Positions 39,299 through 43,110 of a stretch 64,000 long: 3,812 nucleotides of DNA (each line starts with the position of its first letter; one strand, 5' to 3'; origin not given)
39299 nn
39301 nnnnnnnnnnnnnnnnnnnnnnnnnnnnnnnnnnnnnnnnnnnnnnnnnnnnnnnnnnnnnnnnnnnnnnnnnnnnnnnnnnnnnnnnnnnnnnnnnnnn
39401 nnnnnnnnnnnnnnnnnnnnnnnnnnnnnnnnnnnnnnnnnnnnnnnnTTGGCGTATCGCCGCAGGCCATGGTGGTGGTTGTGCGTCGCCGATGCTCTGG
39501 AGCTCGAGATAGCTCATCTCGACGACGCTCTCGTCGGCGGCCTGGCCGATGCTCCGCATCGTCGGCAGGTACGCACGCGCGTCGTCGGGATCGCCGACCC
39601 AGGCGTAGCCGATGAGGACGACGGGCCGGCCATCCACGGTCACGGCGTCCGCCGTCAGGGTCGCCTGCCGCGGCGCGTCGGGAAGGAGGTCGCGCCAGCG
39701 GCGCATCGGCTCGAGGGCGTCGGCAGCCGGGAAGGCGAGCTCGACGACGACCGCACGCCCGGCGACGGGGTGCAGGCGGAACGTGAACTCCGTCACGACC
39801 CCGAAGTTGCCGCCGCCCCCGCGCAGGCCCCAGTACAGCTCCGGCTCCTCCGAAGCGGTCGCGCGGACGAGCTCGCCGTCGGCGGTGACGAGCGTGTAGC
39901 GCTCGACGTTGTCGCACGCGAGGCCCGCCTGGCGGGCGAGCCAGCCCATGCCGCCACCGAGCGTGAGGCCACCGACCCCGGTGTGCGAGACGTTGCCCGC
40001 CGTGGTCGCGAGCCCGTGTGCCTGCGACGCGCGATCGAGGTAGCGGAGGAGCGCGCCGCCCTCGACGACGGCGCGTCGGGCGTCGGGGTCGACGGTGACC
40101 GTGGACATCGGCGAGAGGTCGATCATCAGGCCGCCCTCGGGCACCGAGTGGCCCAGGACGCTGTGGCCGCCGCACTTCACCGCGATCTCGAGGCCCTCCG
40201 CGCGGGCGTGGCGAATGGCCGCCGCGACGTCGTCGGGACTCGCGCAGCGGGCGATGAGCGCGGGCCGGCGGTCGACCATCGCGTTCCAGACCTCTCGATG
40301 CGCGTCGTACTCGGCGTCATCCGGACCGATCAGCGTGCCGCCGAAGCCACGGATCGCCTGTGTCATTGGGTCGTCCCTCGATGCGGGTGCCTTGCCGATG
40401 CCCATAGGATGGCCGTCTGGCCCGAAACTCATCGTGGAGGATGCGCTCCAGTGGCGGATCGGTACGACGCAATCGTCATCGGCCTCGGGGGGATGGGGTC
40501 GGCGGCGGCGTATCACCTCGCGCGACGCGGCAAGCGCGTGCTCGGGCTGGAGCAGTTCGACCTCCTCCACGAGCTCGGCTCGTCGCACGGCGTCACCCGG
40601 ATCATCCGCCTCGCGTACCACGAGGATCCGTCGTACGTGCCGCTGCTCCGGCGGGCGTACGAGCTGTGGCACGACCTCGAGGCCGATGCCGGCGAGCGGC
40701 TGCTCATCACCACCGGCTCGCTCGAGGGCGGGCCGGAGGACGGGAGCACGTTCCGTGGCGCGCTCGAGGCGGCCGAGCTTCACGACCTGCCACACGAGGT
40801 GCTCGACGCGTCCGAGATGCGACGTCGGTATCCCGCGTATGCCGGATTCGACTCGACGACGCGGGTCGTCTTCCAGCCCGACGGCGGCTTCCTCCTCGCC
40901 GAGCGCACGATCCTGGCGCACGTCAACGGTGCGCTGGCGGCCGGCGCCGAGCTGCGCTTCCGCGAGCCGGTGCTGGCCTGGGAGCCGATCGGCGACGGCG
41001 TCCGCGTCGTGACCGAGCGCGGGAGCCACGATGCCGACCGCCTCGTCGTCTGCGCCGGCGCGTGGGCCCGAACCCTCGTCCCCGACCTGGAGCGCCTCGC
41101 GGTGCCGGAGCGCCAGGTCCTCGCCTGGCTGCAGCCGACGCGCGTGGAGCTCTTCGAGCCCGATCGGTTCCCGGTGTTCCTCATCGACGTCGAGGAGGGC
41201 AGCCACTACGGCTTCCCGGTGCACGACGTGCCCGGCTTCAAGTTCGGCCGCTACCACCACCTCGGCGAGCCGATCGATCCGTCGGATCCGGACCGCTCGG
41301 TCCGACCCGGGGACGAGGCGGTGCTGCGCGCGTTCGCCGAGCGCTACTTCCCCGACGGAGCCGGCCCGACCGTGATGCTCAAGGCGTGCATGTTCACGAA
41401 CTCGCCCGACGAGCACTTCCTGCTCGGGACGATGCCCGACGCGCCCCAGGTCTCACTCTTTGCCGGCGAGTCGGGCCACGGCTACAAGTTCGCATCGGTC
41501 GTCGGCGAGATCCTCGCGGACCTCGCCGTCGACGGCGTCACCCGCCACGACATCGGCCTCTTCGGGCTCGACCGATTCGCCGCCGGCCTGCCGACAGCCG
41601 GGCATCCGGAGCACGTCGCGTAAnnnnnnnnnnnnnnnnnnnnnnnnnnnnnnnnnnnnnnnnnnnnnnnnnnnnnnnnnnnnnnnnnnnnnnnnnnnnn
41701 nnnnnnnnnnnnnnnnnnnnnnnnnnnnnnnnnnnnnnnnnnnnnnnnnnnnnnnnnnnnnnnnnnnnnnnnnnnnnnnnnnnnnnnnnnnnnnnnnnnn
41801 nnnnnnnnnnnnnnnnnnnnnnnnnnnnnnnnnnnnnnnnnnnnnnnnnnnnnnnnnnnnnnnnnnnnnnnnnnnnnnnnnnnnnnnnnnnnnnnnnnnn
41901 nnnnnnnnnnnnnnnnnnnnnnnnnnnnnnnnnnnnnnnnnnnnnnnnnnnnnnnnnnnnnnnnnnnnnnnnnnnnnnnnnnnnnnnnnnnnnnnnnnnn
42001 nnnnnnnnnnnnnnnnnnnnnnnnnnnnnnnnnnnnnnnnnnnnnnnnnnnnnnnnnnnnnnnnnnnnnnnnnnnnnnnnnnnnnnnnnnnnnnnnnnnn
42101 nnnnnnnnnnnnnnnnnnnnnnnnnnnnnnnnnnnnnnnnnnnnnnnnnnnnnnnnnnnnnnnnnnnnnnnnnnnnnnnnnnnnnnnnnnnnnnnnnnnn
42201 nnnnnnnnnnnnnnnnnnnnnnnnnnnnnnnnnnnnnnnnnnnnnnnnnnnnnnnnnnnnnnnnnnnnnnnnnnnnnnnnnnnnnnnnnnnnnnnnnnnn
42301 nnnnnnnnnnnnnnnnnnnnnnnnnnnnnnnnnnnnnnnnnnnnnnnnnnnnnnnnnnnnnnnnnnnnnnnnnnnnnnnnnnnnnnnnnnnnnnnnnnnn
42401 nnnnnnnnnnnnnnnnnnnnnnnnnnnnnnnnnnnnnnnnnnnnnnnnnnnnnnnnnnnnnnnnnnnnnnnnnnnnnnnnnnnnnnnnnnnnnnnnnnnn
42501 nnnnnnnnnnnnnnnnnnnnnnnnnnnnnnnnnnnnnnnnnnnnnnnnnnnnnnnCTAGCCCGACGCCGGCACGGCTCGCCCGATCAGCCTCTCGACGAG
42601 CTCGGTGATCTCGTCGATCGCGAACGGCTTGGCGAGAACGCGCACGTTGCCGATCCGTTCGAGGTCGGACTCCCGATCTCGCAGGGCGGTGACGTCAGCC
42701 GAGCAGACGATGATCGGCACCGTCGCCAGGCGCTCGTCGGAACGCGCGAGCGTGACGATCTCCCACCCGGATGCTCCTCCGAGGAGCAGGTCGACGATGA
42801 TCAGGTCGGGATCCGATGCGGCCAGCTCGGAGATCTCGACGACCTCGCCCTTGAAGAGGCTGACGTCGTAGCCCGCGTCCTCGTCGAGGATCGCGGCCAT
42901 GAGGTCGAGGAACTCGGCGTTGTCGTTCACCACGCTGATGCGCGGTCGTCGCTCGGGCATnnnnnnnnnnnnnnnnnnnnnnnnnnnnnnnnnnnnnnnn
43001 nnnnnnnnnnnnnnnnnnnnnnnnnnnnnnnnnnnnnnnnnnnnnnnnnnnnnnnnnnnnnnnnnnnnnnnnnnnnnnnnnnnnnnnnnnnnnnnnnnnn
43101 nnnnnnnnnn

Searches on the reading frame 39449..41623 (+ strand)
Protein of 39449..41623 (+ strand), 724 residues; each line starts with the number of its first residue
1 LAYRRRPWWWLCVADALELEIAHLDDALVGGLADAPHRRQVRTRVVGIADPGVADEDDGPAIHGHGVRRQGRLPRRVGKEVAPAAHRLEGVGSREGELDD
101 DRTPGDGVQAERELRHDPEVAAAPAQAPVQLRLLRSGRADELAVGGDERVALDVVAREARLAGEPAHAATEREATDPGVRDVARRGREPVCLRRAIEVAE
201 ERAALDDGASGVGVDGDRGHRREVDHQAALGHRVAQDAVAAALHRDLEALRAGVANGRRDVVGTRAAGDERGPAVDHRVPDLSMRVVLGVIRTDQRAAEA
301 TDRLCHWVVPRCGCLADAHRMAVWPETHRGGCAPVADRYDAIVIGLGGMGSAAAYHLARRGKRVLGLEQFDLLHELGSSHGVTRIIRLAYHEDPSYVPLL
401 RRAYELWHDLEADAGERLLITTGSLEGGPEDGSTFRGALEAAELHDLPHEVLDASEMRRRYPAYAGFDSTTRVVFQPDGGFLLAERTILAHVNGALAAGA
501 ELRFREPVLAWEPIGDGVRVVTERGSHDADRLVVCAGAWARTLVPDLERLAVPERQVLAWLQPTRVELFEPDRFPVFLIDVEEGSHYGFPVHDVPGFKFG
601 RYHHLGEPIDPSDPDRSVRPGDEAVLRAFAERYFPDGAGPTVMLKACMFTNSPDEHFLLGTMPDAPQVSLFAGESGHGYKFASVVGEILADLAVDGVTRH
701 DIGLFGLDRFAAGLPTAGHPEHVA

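Call 21: search_protein_families(library=pfam, proteins=[window:39449-41623:+], max_evalue=0.001)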
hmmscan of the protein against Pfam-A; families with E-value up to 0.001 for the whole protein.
window:39449-41623:+ (724 aa): 1 family
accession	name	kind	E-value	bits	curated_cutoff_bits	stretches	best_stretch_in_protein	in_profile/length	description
PF01266.30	DAO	-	2.2e-49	169.3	27.9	1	340-692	1-353/353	FAD dependent oxidoreductase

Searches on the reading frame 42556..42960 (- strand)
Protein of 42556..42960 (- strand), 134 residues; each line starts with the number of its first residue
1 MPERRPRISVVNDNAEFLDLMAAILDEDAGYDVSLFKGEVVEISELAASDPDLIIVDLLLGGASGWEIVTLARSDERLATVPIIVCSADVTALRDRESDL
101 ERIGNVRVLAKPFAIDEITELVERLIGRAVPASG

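Call 21: search_protein_families(library=pfam, proteins=[window:42556-42960:-], max_evalue=0.001)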
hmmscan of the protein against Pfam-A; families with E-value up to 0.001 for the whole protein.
window:42556-42960:- (134 aa): 1 family
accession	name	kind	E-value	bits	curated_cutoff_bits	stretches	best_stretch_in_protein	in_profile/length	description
PF00072.30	Response_reg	-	6.7e-13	49.2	30.2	1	8-122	1-110/111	Response regulator receiver domain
